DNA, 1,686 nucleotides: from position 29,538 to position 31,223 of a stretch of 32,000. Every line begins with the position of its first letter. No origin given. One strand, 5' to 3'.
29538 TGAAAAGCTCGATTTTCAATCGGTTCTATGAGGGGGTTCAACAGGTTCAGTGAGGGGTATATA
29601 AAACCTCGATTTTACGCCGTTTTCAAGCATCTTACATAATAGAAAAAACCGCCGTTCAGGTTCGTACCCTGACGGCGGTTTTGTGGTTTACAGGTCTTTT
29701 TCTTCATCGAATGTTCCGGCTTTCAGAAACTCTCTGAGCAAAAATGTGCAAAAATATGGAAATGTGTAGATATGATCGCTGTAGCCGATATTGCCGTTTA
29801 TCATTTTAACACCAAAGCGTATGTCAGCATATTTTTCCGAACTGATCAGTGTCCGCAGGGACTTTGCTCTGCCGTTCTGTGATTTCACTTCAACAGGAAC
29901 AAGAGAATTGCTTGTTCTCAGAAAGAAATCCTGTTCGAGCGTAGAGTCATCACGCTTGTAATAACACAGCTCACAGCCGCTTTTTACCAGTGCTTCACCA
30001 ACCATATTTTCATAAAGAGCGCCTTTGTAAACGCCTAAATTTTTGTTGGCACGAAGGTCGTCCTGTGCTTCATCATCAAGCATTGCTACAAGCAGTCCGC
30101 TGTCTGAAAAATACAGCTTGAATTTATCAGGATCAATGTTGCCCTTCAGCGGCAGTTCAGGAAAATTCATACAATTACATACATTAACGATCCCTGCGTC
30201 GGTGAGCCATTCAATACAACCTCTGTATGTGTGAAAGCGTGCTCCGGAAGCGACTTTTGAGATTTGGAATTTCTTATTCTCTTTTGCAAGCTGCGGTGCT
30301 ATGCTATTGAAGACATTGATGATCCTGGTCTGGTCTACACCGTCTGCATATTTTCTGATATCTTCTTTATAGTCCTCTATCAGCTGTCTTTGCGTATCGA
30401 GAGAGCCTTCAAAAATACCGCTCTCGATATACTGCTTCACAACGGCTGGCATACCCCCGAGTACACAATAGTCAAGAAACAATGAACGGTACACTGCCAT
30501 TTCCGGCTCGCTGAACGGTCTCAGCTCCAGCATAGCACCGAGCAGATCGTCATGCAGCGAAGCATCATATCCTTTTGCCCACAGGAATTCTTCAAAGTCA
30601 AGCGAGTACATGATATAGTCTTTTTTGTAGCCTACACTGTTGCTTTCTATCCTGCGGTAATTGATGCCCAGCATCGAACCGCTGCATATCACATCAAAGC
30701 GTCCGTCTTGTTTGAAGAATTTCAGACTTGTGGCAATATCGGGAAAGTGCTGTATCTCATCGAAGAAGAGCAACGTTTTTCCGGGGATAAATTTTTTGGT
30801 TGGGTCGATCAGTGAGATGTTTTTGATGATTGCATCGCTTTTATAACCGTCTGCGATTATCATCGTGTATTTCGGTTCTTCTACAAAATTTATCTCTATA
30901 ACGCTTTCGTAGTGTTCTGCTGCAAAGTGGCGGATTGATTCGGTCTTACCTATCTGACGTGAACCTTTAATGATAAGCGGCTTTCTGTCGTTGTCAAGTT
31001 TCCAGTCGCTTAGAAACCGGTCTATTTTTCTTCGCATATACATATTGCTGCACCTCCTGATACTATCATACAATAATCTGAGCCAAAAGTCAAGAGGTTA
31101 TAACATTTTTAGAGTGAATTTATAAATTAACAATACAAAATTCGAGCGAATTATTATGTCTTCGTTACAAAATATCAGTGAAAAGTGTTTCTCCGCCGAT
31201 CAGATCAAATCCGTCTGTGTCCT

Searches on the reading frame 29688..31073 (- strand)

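Call 98: search_protein_families(library=pfam, proteins=[window:29688-31073:-], max_evalue=0.0001)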
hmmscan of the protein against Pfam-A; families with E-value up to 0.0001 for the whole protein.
window:29688-31073:- (461 aa): 2 families
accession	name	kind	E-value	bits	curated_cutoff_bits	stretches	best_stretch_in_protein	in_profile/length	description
PF13635.12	DUF4143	-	3.3e-33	115.1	28.1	1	237-398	2-159/160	Domain of unknown function (DUF4143)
PF13173.12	AAA_14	-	1.4e-23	83.7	27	1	30-164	2-129/129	AAA domain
